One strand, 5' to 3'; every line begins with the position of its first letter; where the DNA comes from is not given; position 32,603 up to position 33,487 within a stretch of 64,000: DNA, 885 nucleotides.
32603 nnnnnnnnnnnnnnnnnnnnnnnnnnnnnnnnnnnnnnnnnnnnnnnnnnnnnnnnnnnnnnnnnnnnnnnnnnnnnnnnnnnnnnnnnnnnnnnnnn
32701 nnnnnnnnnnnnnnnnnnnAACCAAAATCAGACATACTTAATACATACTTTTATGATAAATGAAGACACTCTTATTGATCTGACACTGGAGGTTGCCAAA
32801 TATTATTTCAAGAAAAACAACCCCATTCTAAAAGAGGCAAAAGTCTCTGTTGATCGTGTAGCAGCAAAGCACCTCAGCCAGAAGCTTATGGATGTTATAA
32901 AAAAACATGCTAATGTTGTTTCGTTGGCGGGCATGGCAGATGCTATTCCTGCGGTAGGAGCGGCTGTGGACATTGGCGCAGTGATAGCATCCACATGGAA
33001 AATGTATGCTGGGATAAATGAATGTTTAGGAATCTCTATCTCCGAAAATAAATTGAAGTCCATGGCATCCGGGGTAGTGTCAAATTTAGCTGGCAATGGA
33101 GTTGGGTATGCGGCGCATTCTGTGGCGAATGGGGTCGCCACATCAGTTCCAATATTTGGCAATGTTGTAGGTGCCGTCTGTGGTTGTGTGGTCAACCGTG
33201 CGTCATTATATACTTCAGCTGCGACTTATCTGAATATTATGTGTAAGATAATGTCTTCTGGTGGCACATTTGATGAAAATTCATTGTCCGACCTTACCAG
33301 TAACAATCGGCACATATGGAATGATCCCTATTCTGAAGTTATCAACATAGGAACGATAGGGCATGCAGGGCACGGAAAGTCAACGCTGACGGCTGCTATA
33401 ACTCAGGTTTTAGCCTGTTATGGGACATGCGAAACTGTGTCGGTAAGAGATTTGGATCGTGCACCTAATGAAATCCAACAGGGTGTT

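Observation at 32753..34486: EF-Tu paralog keeps catalytic GTPase motifs but has an altered guanine-specificity motif (NKxD to NKIE), a changed switch I and a divergent domain 2, plus an N-terminal fusion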

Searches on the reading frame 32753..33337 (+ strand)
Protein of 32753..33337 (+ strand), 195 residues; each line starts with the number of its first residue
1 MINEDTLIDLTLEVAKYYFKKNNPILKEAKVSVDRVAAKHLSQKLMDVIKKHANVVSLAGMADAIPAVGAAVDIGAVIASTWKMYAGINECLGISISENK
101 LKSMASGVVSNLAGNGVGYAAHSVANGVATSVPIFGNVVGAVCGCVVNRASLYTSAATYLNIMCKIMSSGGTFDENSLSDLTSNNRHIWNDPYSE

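Call 13: find_homologous_proteins(query=window:32753-33337:+, max_evalue=0.001)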
Query window:32753-33337:+ (195 aa): 1 proteins with E <= 0.001 among 281 candidates.
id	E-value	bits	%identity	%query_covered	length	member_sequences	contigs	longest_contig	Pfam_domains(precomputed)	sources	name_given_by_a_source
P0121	6.2e-35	139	44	94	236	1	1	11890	-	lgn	-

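Call 16: find_encoding_contigs(protein=P0121, flank=10000)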
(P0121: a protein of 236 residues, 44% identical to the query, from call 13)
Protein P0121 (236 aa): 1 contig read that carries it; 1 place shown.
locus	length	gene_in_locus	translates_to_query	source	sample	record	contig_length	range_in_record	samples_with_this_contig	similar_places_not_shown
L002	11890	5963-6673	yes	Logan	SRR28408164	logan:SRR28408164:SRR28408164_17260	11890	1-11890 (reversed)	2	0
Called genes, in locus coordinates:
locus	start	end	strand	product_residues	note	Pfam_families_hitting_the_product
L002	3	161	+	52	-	?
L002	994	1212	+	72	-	PF19637:DUF6140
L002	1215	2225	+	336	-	PF01435:Peptidase_M48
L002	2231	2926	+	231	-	-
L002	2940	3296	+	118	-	-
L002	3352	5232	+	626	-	PF08238:Sel1 (faint)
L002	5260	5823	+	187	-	-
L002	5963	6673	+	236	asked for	-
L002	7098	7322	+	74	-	-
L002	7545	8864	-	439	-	-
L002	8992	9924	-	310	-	PF00535:Glycos_transf_2, PF13641:Glyco_tranf_2_3 (weak)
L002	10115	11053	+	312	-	PF00892:EamA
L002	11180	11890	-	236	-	?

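Call 27: search_protein_representatives(alignment_id=A2)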
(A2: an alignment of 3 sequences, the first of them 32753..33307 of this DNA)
Query: 3 sequences, 180 profile positions. Proteins with E-value up to 0.001 (for the whole library): 342; up to 1e-10: 180; up to 1e-30: 15. The best 150 are listed.
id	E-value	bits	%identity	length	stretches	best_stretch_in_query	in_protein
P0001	8.4e-86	303.0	-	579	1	2-180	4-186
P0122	1.9e-69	249.8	-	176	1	1-175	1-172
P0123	1.3e-67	243.8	-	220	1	1-178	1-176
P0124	1.8e-66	240.0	-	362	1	1-174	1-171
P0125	2.5e-65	236.4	-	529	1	1-174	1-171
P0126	4.8e-55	202.8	-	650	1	5-178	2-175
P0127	1.5e-50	188.2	-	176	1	5-174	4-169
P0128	1.6e-50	188.1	-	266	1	7-167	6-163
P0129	5.0e-47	176.7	-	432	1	56-175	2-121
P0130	7.7e-40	153.3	-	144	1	1-143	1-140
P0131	1.0e-38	149.6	-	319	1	3-174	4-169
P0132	3.7e-38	147.8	-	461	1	9-176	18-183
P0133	1.8e-36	142.3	-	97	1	1-89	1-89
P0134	2.3e-33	132.2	-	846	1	25-165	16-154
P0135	3.0e-33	131.8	-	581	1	19-175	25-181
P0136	1.0e-27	113.8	-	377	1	2-167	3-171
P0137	1.2e-27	113.6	-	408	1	2-167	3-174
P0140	1.0e-23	100.7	-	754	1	26-176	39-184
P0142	3.9e-23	98.9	-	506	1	37-178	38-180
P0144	1.0e-22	97.5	-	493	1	37-175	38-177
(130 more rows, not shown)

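Call 30: search_protein_families(library=pfam, proteins=[P0124, P0125, P0126, P0129, P0131, P0134, P0136, P0137, P0140, P0142], max_evalue=0.001)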
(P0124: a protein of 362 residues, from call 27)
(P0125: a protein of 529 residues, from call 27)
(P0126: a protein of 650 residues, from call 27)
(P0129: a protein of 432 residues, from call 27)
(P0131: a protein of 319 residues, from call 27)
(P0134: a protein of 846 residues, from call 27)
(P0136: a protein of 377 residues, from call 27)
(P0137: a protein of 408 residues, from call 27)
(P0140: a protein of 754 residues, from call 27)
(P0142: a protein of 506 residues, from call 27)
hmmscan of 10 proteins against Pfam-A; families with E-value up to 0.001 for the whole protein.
P0124 (362 aa): 0 families

P0125 (529 aa): 1 family
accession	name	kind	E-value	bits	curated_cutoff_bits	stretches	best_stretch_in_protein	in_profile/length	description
PF08238.18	Sel1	-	0.0003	21.7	30.7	1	361-386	5-30/36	Sel1 repeat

P0126 (650 aa): 1 family
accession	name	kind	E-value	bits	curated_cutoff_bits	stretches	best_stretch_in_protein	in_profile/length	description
PF08238.18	Sel1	-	8.2e-12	45.6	30.7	1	482-512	4-34/36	Sel1 repeat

P0129 (432 aa): 0 families

P0131 (319 aa): 0 families

P0134 (846 aa): 2 families
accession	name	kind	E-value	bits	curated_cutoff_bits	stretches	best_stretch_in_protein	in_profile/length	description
PF02493.26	MORN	-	4.3e-14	51.9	22.5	1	401-420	2-21/23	MORN repeat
PF17479.7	DUF3048_C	-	4e-08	34.1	25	0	183-226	56-98/114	Protein of unknown function (DUF3048) C-terminal domain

P0136 (377 aa): 0 families

P0137 (408 aa): 0 families

P0140 (754 aa): 4 families
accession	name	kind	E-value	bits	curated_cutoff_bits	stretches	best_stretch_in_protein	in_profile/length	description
PF08238.18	Sel1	-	4.2e-21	75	30.7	1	476-507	4-35/36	Sel1 repeat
PF13181.12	TPR_8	-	2e-05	24.8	25.7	0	341-369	4-33/34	Tetratricopeptide repeat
PF13424.12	TPR_12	-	3.2e-05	24.5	30.1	0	280-333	9-72/77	Tetratricopeptide repeat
PF07719.23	TPR_2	-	0.00093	19.6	27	0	308-335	3-30/34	Tetratricopeptide repeat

P0142 (506 aa): 0 families

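Call 35: find_related_loci(query=A2, collection=genome_contigs, flank=10000)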
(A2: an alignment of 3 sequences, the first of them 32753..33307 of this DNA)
Query A2 (185 aa) in genome_contigs; peptide patterns used: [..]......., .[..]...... (x = any residue, [..] = any of these).
47 stretches matched a pattern, but none encodes a relative of the query by tblastn (E <= 1e-3).

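Call 37: find_encoding_contigs(protein=P0135, flank=10000)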
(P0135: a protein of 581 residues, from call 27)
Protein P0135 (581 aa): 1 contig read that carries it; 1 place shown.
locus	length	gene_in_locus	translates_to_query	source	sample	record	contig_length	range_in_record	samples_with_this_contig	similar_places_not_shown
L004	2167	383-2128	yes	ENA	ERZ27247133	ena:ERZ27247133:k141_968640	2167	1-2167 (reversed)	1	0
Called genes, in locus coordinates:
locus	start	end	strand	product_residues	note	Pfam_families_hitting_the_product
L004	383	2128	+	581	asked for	PF00009:GTP_EFTU, PF03144:GTP_EFTU_D2, PF03143:GTP_EFTU_D3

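Call 49: predict_structure(alignment_id=A5)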
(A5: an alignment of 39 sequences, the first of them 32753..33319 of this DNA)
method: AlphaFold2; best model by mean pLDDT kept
length: 189 residues; sequences in the alignment: 39
mean_pLDDT: 83.4   pTM: 0.79
mean pLDDT of the five models: 83.4, 77.9, 76.6, 75.3, 70.8
residues with pLDDT >= 90: 77; 70-90: 82; 50-70: 27; < 50: 3
segments of 3 or more residues with pLDDT < 50: none
pLDDT, mean of each block of 10 residues (from residue 1): 88 93 79 89 97 89 74 88 96 92 89 66 58 70 84 93 92 84 64
secondary structure, 60 per line:
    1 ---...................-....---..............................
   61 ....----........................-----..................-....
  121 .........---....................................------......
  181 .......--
elements in order: H4-22 H24-27 H31-64 H69-92 H98-115 H117-129 H133-168 H175-187

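Call 52: fold_search(model_id=the predicted structure, library=pdb)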
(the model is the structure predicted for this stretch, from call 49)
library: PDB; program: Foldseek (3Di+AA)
matches with E <= 10: 196; with E <= 0.001: 0
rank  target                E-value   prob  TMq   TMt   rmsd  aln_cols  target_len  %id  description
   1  8oyy_A                5.0e-01  0.18  0.19  0.17  11.3       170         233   10  De novo designed soluble GPCR-like fold GLF_32 (released 2023-10-18)
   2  8qkd                  7.3e-01  0.18  0.18  0.13  12.6       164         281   16  X-ray crystal structure of a de novo designed single-chain parallel coiled-coil alpha-helical barrel with 5 inner helice (released 2024-07-03)
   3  8oyy_B                9.6e-01  0.14  0.19  0.17  11.0       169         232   10  De novo designed soluble GPCR-like fold GLF_32 (released 2023-10-18)
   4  8u02_R                1.3e+00  0.12  0.21  0.16  13.2       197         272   13  CryoEM structure of D2 dopamine receptor in complex with GoA KE mutant and dopamine (released 2024-08-21)
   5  4knf_B                1.5e+00  0.18  0.26  0.23  13.8       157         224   15  Crystal structure of a blue-light absorbing proteorhodopsin double-mutant D97N/Q105L from HOT75 (released 2013-06-05)
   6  7y67_D                1.6e+00  0.09  0.19  0.16  12.2       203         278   10  Cryo-EM structure of C089-bound C5aR1(I116A) mutant in complex with Gi protein (released 2023-03-01)
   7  4kly_C                2.1e+00  0.18  0.26  0.22   9.6       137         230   14  Crystal structure of a blue-light absorbing proteorhodopsin mutant D97N from HOT75 (released 2013-06-05)
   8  4knf_E                2.1e+00  0.14  0.25  0.22   9.3       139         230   15  Crystal structure of a blue-light absorbing proteorhodopsin double-mutant D97N/Q105L from HOT75 (released 2013-06-05)
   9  6ibb_A                2.1e+00  0.04  0.14  0.11  13.5       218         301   12  Crystal structure of the rat isoform of the succinate receptor SUCNR1 (GPR91) in complex with a nanobody (released 2019-08-14)
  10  7dyr_C                2.2e+00  0.33  0.32  0.25   5.6       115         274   16  CryoEM Structure of Mannose Transporter ManYZ and Microcin E492 (MceA) complex (released 2021-09-01)
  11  8t5y                  2.2e+00  0.10  0.21  0.20  15.2       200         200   10  Structure of Rhodococcus sp. USK13 DarR(K44A)-cAMP complex (released 2023-11-01)
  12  2qib_A                2.5e+00  0.08  0.24  0.21  20.3       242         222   13  Crystal structure of tetR-family transcriptional regulator from Streptomyces coelicolor (released 2007-09-04)
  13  7y64_D                2.6e+00  0.08  0.20  0.15  12.2       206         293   11  Cryo-EM structure of C5a-bound C5aR1 in complex with Gi protein (released 2023-03-01)
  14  7z14_C                2.7e+00  0.11  0.22  0.13   9.4       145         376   13  Cryo-EM structure of Torpedo nicotinic acetylcholine receptor in complex with a short-chain neurotoxin. (released 2022-08-17)
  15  8zf6_R                2.9e+00  0.08  0.20  0.16  11.3       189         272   15  Cryo-EM structure of the xGPR4-Gs complex in pH6.7 (released 2025-02-26)
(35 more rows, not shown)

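Call 57: find_encoding_contigs(protein=P0125, flank=10000, max_places=4)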
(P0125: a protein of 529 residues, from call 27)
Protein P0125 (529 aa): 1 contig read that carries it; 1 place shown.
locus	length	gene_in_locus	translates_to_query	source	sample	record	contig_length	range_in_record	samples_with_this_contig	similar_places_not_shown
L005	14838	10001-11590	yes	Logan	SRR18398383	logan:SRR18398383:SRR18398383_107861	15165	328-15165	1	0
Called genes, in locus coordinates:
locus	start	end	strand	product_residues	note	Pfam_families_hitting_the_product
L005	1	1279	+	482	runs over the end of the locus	PF19295:SufBD_N, PF01458:SUFBD_core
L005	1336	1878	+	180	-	PF00588:SpoU_methylase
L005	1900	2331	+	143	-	PF03061:4HBT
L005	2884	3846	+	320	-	-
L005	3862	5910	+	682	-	-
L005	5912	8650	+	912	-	PF01935:DUF87 (weak)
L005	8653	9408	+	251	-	-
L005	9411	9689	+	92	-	-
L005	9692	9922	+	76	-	-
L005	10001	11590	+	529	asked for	-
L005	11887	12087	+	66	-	PF13173:AAA_14 (weak)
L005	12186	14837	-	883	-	?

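Call 58: find_encoding_contigs(protein=P0126, flank=10000, max_places=4)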
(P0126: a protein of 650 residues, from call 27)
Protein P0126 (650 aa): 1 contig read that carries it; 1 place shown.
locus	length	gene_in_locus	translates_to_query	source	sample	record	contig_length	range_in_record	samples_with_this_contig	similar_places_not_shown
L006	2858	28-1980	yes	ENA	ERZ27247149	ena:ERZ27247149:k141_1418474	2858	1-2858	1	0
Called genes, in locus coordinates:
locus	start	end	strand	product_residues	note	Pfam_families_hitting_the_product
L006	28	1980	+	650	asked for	PF08238:Sel1 (faint)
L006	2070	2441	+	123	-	-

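Call 59: find_encoding_contigs(protein=P0144, flank=10000, max_places=4)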
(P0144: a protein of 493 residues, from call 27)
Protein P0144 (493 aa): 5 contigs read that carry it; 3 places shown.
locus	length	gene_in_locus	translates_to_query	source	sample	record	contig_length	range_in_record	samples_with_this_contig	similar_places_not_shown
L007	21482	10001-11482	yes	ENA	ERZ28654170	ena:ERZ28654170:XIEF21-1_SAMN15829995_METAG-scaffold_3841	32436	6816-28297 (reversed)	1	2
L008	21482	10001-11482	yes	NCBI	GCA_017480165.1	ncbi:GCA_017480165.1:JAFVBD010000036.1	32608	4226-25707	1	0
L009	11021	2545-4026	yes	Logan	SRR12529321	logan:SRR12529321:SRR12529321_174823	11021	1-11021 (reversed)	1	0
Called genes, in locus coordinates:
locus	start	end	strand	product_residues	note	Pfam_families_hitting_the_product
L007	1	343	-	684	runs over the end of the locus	PF13589:HATPase_c_3, PF02518:HATPase_c, PF00183:HSP90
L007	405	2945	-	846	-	PF02861:Clp_N, PF13191:AAA_16, PF00004:AAA, PF17871:AAA_lid_9, PF00004:AAA, PF07724:AAA_2, PF07728:AAA_5, PF10431:ClpB_D2-small, +12 more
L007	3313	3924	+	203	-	PF18291:HU-HIG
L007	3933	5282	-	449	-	-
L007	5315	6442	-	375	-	PF01637:ATPase_2, PF13173:AAA_14 (faint)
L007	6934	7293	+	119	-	-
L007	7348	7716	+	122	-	-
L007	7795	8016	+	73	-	PF19637:DUF6140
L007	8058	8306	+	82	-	-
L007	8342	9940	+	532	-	-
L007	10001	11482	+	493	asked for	PF00550:PP-binding, PF03144:GTP_EFTU_D2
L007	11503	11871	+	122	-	-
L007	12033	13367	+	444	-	PF13173:AAA_14, PF13635:DUF4143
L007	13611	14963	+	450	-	PF13173:AAA_14, PF13635:DUF4143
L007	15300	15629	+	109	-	-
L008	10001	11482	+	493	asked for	PF00550:PP-binding, PF03144:GTP_EFTU_D2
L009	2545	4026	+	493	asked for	PF00550:PP-binding, PF03144:GTP_EFTU_D2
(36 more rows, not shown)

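Call 67: search_protein_families(library=phrogs, proteins=[window:32753-33337:+], max_evalue=0.01)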
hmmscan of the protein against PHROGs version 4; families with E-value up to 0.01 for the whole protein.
window:32753-33337:+ (195 aa): 1 family
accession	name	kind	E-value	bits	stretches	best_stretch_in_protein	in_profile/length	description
phrog_34863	-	unknown function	0.0096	15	0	54-147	341-434/966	-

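Call 70: search_dna_similar(query=window:32753-33337:+, collection=phages, mode=protein, max_evalue=0.001)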
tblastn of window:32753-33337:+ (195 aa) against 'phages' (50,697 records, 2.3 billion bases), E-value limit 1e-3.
No match.

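Call 71: search_dna_similar(query=window:32753-33337:+, collection=plasmids, mode=protein, max_evalue=0.001)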
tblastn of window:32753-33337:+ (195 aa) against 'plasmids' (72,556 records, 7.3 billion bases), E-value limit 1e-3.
No match.

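Call 85: fold_search(model_id=the predicted structure, library=viral)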
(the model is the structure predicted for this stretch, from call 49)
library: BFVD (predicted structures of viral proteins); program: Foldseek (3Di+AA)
matches with E <= 10: 207; with E <= 0.001: 0
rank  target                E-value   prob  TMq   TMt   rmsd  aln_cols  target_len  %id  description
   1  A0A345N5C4            5.8e-01  0.11  0.16  0.16  17.6       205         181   10  (no name in the UniProt tables at hand)
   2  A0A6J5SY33            6.1e-01  0.82  0.31  0.13   7.2       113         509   12  COG4695 Phage-related protein [uncultured Caudovirales phage]
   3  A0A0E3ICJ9            9.8e-01  0.09  0.15  0.14  19.7       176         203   13  Uncharacterized protein [Synechococcus phage ACG-2014f]
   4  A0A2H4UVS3            1.2e+00  0.33  0.36  0.33  16.2       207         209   10  Glycosyl transferase [Bodo saltans virus]
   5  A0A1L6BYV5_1          1.2e+00  0.16  0.25  0.07  19.7       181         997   16  Tape measure protein [Mycobacterium phage Rich]
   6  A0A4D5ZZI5            1.4e+00  0.14  0.23  0.13  17.2       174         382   18  (no name in the UniProt tables at hand)
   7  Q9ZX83                1.6e+00  0.16  0.24  0.20  20.5       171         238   10  Gp25 [Streptomyces phage phiC31]
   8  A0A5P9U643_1          1.6e+00  0.07  0.17  0.06  15.6       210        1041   11  (no name in the UniProt tables at hand)
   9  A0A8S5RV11            1.6e+00  0.16  0.25  0.25  10.9       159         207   11  DUF975 family protein [Siphoviridae sp. ctHip2]
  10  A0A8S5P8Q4            1.6e+00  0.10  0.20  0.15  22.7       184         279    9  Minor capsid component [Myoviridae sp. ctEwD1]
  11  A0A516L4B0            1.7e+00  0.13  0.24  0.09  14.3       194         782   11  (no name in the UniProt tables at hand)
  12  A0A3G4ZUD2            1.7e+00  0.06  0.17  0.07  23.8       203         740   10  chitin synthase [Edafosvirus sp.]
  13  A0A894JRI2            1.7e+00  0.06  0.15  0.11  17.5       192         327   13  (no name in the UniProt tables at hand)
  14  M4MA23                1.8e+00  0.14  0.27  0.07  20.4       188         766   14  (no name in the UniProt tables at hand)
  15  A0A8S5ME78            2.0e+00  0.08  0.21  0.19  16.5       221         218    8  dUTPase [Siphoviridae sp. ctYh54]
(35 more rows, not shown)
